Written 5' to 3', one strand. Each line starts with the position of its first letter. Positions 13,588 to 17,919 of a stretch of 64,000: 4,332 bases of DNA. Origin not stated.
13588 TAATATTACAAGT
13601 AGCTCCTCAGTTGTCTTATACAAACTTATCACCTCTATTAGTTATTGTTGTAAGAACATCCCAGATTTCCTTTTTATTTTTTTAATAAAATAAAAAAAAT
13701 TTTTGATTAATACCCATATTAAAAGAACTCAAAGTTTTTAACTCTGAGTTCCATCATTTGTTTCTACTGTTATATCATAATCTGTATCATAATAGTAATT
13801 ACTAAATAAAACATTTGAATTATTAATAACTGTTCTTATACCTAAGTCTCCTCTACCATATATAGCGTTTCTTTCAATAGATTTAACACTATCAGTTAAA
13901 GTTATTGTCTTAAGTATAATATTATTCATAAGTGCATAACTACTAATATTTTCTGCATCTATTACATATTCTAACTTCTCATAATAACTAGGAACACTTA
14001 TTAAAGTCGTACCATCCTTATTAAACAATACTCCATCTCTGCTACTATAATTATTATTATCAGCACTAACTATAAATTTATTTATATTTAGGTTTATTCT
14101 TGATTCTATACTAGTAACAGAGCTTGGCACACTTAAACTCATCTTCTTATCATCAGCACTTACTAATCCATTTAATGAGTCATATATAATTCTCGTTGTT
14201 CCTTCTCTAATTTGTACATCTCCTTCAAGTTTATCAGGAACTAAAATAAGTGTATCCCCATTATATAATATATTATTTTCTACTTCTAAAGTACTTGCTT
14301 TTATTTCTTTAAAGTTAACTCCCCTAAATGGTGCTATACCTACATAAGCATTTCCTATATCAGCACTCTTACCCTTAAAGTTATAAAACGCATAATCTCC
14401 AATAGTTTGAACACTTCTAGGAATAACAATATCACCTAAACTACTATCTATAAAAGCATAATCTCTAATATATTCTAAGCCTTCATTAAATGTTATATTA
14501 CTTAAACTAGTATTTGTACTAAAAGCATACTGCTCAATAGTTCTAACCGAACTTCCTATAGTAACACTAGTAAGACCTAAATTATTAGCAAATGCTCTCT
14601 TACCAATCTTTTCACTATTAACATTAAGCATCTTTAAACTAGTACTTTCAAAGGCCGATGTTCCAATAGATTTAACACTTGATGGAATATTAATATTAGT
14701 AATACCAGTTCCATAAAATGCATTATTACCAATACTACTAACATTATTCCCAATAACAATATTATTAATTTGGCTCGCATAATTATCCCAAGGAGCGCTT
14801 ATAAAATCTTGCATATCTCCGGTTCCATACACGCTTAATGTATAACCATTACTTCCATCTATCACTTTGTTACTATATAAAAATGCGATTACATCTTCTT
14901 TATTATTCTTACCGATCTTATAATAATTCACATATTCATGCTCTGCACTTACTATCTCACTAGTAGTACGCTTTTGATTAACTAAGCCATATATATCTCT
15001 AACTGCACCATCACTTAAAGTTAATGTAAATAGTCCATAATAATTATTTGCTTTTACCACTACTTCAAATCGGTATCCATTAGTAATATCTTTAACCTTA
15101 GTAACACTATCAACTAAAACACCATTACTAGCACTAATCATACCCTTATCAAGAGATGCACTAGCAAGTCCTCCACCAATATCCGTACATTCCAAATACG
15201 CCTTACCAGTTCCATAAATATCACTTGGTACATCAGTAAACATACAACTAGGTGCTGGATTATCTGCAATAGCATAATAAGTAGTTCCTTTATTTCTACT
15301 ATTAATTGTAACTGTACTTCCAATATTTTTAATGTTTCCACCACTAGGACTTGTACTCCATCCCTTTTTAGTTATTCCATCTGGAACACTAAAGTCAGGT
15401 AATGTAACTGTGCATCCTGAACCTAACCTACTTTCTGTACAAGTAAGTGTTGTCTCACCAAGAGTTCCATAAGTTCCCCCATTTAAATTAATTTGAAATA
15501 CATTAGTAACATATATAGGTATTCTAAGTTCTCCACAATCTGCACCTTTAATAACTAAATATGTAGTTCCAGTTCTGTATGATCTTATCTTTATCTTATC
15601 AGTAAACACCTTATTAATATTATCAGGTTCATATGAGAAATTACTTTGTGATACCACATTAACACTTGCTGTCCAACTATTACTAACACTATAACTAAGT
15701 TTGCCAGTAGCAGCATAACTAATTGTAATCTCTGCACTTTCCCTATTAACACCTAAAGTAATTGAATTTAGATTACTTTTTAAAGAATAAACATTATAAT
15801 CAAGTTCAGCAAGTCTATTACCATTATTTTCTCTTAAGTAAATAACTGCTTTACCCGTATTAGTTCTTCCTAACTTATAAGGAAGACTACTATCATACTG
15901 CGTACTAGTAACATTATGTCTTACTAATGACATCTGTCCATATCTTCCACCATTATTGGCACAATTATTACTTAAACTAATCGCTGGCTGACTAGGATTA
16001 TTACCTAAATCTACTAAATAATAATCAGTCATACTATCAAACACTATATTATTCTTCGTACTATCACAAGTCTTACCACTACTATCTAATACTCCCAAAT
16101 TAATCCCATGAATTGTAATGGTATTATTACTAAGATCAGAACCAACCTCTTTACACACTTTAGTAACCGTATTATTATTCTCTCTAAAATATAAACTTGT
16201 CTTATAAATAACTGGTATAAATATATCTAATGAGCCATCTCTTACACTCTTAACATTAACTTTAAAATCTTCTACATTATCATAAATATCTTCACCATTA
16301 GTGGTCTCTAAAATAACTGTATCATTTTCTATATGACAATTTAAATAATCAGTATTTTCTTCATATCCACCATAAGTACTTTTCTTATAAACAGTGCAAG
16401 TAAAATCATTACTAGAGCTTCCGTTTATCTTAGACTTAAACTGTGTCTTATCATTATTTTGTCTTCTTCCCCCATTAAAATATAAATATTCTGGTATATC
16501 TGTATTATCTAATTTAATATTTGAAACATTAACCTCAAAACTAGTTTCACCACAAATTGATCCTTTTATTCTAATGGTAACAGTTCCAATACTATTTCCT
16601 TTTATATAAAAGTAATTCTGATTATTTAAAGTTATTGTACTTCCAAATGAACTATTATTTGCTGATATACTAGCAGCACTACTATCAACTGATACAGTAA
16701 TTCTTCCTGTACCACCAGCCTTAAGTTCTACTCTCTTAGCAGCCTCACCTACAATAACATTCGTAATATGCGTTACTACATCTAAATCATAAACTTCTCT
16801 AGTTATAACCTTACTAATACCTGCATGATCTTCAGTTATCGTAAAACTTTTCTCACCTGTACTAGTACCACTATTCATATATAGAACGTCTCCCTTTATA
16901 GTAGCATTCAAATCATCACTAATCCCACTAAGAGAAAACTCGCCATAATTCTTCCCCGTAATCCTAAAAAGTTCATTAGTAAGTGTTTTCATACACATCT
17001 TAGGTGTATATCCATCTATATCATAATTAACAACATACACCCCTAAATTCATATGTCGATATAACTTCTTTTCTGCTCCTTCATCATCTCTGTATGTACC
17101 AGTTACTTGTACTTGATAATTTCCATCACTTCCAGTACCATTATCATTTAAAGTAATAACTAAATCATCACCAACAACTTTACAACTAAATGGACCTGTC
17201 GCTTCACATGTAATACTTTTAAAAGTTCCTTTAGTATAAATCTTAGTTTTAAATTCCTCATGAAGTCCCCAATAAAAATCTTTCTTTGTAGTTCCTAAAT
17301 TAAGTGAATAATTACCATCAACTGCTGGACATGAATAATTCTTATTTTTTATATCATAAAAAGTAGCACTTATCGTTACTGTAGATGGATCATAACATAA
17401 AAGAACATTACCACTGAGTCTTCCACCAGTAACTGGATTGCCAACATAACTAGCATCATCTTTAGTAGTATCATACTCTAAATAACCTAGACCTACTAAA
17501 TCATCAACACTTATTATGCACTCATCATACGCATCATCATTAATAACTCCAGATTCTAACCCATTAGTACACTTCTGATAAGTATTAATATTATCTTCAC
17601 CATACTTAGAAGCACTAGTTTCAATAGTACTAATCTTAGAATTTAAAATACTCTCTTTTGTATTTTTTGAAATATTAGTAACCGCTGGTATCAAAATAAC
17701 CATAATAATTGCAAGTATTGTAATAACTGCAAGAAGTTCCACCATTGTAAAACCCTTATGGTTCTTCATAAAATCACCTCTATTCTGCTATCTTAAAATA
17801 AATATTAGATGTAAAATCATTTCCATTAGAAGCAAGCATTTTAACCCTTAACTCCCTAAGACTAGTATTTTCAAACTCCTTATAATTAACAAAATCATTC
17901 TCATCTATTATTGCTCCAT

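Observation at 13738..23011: Type-IV-pilin-like operon encoding a 1343-aa pilin-adhesin with BspA-type LRRs, headed by a lytic transglycosylase and a hypervariable paralog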

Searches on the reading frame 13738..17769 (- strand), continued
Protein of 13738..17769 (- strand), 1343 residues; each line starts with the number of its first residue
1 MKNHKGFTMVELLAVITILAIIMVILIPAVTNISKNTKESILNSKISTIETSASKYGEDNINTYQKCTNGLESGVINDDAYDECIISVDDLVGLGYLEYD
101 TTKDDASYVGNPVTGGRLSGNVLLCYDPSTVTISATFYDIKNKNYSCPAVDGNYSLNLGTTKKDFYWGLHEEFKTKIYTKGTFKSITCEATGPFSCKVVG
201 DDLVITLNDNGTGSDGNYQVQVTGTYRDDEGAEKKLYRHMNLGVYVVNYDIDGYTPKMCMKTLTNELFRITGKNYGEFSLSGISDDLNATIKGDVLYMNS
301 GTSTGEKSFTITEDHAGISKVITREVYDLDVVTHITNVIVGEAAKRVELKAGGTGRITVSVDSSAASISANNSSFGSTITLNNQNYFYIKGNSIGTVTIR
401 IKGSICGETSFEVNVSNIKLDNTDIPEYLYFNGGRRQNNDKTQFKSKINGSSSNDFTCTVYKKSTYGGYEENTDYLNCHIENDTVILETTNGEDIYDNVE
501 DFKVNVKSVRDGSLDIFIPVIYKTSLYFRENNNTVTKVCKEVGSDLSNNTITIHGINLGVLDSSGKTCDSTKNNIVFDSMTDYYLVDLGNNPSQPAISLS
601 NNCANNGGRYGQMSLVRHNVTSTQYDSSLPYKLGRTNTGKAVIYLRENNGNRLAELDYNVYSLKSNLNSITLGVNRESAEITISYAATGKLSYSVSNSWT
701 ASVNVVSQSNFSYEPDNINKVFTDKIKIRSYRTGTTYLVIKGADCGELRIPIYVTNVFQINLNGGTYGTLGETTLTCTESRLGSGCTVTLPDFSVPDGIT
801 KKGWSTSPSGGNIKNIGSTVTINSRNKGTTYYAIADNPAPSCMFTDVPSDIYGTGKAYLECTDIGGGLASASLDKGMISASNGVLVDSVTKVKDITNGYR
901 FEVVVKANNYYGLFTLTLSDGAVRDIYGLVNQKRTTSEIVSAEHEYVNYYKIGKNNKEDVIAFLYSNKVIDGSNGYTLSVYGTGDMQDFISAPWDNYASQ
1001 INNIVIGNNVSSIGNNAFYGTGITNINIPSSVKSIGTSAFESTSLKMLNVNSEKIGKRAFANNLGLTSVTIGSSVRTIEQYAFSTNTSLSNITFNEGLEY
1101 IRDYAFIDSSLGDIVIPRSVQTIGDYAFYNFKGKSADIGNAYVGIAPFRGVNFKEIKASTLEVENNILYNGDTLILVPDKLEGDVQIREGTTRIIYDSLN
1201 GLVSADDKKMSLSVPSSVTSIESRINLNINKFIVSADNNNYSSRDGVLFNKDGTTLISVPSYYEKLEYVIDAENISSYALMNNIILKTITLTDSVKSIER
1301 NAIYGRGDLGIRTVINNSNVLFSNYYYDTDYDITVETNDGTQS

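Call 76: search_protein_families(library=ncbifam, proteins=[P0225, L010:6870-7625:+, L010:7635-8126:+, L005:7468-7935:+, L014:6353-6784:+, L014:12575-12919:+], max_evalue=0.001)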
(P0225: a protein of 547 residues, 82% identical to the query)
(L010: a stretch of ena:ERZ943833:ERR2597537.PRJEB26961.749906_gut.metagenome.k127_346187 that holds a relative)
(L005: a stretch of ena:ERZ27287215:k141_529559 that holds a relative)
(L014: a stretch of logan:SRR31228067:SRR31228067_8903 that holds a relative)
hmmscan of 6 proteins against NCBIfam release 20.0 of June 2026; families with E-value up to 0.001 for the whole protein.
P0225 (547 aa): 6 families
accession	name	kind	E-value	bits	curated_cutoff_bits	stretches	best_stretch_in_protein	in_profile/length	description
TIGR02120.1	GspF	equivalog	1e-82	278.6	424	1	145-545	1-400/401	type II secretion system inner membrane protein GspF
NF007861.0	PRK10573.1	equivalog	3.6e-66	223.9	401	1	144-543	6-395/401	protein transport protein HofC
NF052607.1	T4PiliAsmPilCThrm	equivalog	1.6e-61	208.6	700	1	144-545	3-403/406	type IV pilus assembly protein PilC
NF047826.1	T3SSXpsF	equivalog_domain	3.1e-59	200.8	650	1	144-545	3-403/405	type II secretion system protein XpsF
NF052606.1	T4PiliAsmPilCMyx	equivalog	6.3e-59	199.9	700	1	204-547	78-419/419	type IV pilus assembly protein PilC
NF041012.2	T4P_ComGB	equivalog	3.2e-46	158.2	240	1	210-542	5-330/332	competence type IV pilus assembly protein ComGB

L010:6870-7625:+ (251 aa): 0 families

L010:7635-8126:+ (163 aa): 9 families
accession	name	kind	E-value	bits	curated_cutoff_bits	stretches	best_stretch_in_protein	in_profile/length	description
NF040999.1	pilin_ComGC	equivalog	3.1e-11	43.3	75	1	4-61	2-58/84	competence type IV pilus major pilin ComGC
TIGR01710.1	typeII_sec_gspG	equivalog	1e-07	32.1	88.85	1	4-55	1-52/134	type II secretion system major pseudopilin GspG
NF041013.1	T4P_ComGE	equivalog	1.6e-07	31.3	49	1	2-61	2-61/83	competence type IV pilus minor pilin ComGE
TIGR02532.1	IV_pilin_GFxxxE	domain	8.7e-07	28.5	16.3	1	4-26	2-24/24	prepilin-type N-terminal cleavage/methylation domain-containing protein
NF041775.1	typeIV_PilA_Myxo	equivalog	1.9e-05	24.8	400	1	2-49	9-56/214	type IV pilin protein PilA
NF040982.1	ComGD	equivalog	2e-05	25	70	1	3-57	1-59/139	competence type IV pilus minor pilin ComGD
TIGR02596.1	TIGR02596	subfamily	6.9e-05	23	70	1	6-59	1-55/196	Verru_Chthon cassette protein D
NF041002.1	pilin_ComGF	equivalog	0.00019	21.7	80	1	3-44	1-41/139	competence type IV pilus minor pilin ComGF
TIGR01708.2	typeII_sec_gspH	equivalog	0.00099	19.1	80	0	4-25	2-23/169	type II secretion system minor pseudopilin GspH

L005:7468-7935:+ (155 aa): 10 families
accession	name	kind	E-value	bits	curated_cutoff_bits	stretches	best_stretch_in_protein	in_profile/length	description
NF040999.1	pilin_ComGC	equivalog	3e-10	40.1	75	1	5-61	1-57/84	competence type IV pilus major pilin ComGC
TIGR01710.1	typeII_sec_gspG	equivalog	8.4e-10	38.8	88.85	1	6-77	1-72/134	type II secretion system major pseudopilin GspG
TIGR02532.1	IV_pilin_GFxxxE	domain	1e-07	31.5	16.3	1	5-28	1-24/24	prepilin-type N-terminal cleavage/methylation domain-containing protein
NF041775.1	typeIV_PilA_Myxo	equivalog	7.2e-07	29.4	400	1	5-57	10-62/214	type IV pilin protein PilA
NF041013.1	T4P_ComGE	equivalog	5.5e-06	26.4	49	1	5-64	3-62/83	competence type IV pilus minor pilin ComGE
NF040982.1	ComGD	equivalog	8.4e-05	23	70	1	5-90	1-90/139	competence type IV pilus minor pilin ComGD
NF007800.0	PRK10506.1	equivalog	0.00011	22.1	158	1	3-88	6-87/163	prepilin peptidase-dependent protein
TIGR01708.2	typeII_sec_gspH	equivalog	0.00023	21.2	80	1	6-29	2-25/169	type II secretion system minor pseudopilin GspH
NF007862.0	PRK10574.1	equivalog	0.00051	20.2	138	1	4-34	3-33/145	prepilin peptidase-dependent pilin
TIGR02596.1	TIGR02596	subfamily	0.00093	19.3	70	0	8-32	1-25/196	Verru_Chthon cassette protein D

L014:6353-6784:+ (143 aa): 7 families
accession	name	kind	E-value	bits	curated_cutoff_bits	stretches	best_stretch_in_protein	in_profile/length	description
NF041013.1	T4P_ComGE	equivalog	1.7e-07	31.3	49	1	2-44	2-44/83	competence type IV pilus minor pilin ComGE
NF040999.1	pilin_ComGC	equivalog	2.1e-07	31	75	1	3-55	1-53/84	competence type IV pilus major pilin ComGC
TIGR01710.1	typeII_sec_gspG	equivalog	1.7e-06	28.1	88.85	1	4-56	1-53/134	type II secretion system major pseudopilin GspG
TIGR02532.1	IV_pilin_GFxxxE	domain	6.3e-05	22.7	16.3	1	3-25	1-23/24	prepilin-type N-terminal cleavage/methylation domain-containing protein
NF007862.0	PRK10574.1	equivalog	0.00071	19.7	138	1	2-31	3-32/145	prepilin peptidase-dependent pilin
NF040982.1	ComGD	equivalog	0.00085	19.7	70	0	3-39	1-41/139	competence type IV pilus minor pilin ComGD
NF041775.1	typeIV_PilA_Myxo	equivalog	0.00088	19.3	400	0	3-44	10-51/214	type IV pilin protein PilA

L014:12575-12919:+ (114 aa): 0 families

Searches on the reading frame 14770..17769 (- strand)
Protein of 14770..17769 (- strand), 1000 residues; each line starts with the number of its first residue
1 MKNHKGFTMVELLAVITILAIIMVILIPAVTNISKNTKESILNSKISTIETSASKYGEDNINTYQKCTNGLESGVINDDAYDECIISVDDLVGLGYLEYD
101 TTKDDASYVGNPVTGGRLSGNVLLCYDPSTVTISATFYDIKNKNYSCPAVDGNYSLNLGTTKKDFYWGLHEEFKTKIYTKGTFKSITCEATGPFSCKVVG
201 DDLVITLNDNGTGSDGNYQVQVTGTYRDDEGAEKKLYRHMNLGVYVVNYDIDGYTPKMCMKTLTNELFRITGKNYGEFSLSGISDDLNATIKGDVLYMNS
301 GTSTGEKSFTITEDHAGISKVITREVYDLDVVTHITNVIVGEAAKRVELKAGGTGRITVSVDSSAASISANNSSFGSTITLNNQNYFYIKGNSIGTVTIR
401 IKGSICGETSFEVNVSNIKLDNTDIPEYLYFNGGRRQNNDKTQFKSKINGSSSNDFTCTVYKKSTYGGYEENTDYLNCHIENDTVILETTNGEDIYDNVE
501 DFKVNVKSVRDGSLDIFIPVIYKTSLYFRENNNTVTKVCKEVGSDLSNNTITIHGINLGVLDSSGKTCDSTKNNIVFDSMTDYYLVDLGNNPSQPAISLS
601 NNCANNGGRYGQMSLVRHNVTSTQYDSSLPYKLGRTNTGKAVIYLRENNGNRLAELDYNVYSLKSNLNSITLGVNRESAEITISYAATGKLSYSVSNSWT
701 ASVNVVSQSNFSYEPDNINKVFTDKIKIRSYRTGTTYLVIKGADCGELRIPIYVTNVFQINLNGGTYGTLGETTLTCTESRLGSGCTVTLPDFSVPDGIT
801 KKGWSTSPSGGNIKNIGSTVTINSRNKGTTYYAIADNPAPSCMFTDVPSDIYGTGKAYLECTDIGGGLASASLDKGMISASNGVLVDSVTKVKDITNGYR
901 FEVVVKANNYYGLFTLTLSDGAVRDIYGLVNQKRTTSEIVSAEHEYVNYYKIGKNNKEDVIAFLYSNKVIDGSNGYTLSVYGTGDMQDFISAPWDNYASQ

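Call 54: predict_structure(alignment_id=A2)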
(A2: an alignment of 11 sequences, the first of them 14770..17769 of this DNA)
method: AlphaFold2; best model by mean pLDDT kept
length: 1000 residues; sequences in the alignment: 11
mean_pLDDT: 71.9   pTM: 0.39
mean pLDDT of the five models: 71.9, 71.8, 71.2, 70.0, 69.0
residues with pLDDT >= 90: 87; 70-90: 548; 50-70: 197; < 50: 168
segments of 3 or more residues with pLDDT < 50: 1-13, 17-33, 74-77, 432-440, 492-498, 521-524, 545-548, 557-568, 570-632, 646-651, 938-943, 968-973, 988-993
pLDDT, mean of each block of 10 residues (from residue 1): 37 46 38 54 75 80 70 52 76 76 62 71 74 71 63 74 78 80 87 88 84 79 84 83 85 85 86 86 85 86 88 85 89 79 86 87 91 91 88 88 88 81 53 43 66 71 69 75 74 49 78 71 55 69 55 51 47 42 39 37 39 41 45 58 52 63 87 83 86 89 88 64 90 87 88 82 83 78 78 82 86 86 82 84 73 78 79 85 84 86 80 76 83 61 51 53 57 58 53 50
secondary structure, 60 per line:
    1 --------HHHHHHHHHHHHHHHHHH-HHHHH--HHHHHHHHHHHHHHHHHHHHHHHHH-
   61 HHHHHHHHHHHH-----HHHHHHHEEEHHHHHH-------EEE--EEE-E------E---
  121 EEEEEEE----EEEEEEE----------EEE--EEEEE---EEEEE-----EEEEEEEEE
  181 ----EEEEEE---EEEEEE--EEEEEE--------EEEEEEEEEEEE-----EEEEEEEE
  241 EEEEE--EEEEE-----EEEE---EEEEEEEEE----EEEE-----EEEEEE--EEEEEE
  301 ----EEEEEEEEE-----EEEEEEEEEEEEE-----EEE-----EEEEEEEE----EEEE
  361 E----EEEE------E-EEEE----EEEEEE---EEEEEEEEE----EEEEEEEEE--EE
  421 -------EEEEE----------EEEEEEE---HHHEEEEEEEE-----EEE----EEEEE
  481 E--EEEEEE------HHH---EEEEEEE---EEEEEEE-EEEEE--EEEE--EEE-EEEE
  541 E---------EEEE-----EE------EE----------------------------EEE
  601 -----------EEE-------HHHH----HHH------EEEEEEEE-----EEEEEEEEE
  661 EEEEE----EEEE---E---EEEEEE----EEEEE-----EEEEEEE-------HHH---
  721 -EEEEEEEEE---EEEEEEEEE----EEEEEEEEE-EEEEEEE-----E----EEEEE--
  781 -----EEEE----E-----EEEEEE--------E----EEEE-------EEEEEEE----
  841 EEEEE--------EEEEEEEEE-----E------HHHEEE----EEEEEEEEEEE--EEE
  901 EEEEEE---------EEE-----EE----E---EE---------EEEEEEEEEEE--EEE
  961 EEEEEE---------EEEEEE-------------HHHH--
elements in order (helices of 4 or more, strands of 3 or more residues): H9-26 H28-32 H35-59 H61-72 H78-84 E85-87 H88-93 E101-103 E106-108 E121-127 E132-138 E149-151 E154-158 E162-166 E172-180 E185-190 E194-199 E202-207 E216-227 E233-245 E248-252 E258-261 E265-273 E278-281 E287-292 E295-300 E305-313 E319-331 E337-339 E345-352 E357-361 E366-369 E378-381 E386-391 E395-403 E408-416 E428-432 E443-449 E456-463 E469-471 E476-481 E484-489 E502-508 E512-518 E520-524 E527-530 E533-535 E537-541 E551-554 E598-600 E612-614 H622-625 E639-646 E652-665 E670-673 E681-686 E691-695 E701-707 E722-730 E734-742 E747-755 E757-763 E774-778 E786-789 E800-805 E819-822 E830-836 E841-845 E854-862 E878-880 E885-895 E898-906 E916-918 E945-955 E958-966 E976-981 H995-998

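Call 59: fold_search(model_id=the predicted structure, library=pdb)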
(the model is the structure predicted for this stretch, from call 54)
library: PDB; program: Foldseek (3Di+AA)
matches with E <= 10: 1855; with E <= 0.001: 327
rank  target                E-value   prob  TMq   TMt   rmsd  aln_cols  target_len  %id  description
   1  9hcj_10               2.7e-18  1.00  0.17  0.11  42.5       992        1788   12  D. discoideum nuclear pore complex (released 2024-12-25)
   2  7som_D                2.8e-16  1.00  0.10  0.08  50.2      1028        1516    9  Ciliary C2 central pair apparatus isolated from Chlamydomonas reinhardtii (released 2022-04-13)
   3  7sqc_O0               3.8e-16  1.00  0.15  0.14  35.6      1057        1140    8  Ciliary C1 central pair apparatus isolated from Chlamydomonas reinhardtii (released 2022-04-13)
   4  3b43                  5.6e-16  1.00  0.12  0.18  34.1       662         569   10  I-band fragment I65-I70 from titin (released 2008-01-22)
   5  9ijj_C                1.2e-14  1.00  0.15  0.15  32.0       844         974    9  In situ structure of the central apparatus in mouse sperm axoneme. (released 2025-06-04)
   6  8k3j_A                2.1e-14  1.00  0.12  0.18  34.5       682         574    9  Structure of human CNTN2 immunoglobulin domains 1-6 homo-dimer (released 2024-07-17)
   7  3dmk_B                4.7e-14  1.00  0.11  0.15  54.0       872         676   11  Crystal structure of Down Syndrome Cell Adhesion Molecule (DSCAM) isoform 1.30.30, N-terminal eight Ig domains (released 2008-10-07)
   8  8k53_B                1.1e-13  1.00  0.12  0.18  34.7       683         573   10  Structure of the Dimeric Human CNTN2 Ig 1-6-FNIII 1-2 Domain in an Asymmetric State (released 2023-12-06)
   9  3dmk_A                1.5e-13  1.00  0.11  0.14  61.3       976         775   10  Crystal structure of Down Syndrome Cell Adhesion Molecule (DSCAM) isoform 1.30.30, N-terminal eight Ig domains (released 2008-10-07)
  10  8a0y_A                3.0e-13  1.00  0.11  0.17  34.1       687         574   10  Crystal structure of mouse contactin 2 immunoglobulin domains (released 2023-11-01)
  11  7ok5_B                4.4e-13  1.00  0.12  0.18  35.3       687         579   10  Crystal structure of mouse neurofascin 155 immunoglobulin domains (released 2022-12-14)
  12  8k53_A                4.4e-13  1.00  0.12  0.14  40.6       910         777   11  Structure of the Dimeric Human CNTN2 Ig 1-6-FNIII 1-2 Domain in an Asymmetric State (released 2023-12-06)
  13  9ba5_A                1.5e-12  1.00  0.12  0.19  34.2       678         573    9  Cross-linked Contactin 2 Ig1-Ig6 (released 2024-07-17)
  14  7s62                  2.0e-12  1.00  0.09  0.07  53.4      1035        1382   12  Locally refined protomer structure of native-form oocyte/egg Alpha-2-Macroglobulin (A2Moo) tetramer (released 2022-01-05)
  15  7ol4_A                2.1e-12  1.00  0.12  0.19  35.0       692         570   10  Mouse contactin-1 neurofascin-155 immunoglobulin domains adhesion complex (released 2022-12-14)
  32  7q1y_A                1.9e-10  1.00  0.09  0.07  53.9      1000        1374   11  X-ray structure of human A2ML1 (released 2022-04-20)
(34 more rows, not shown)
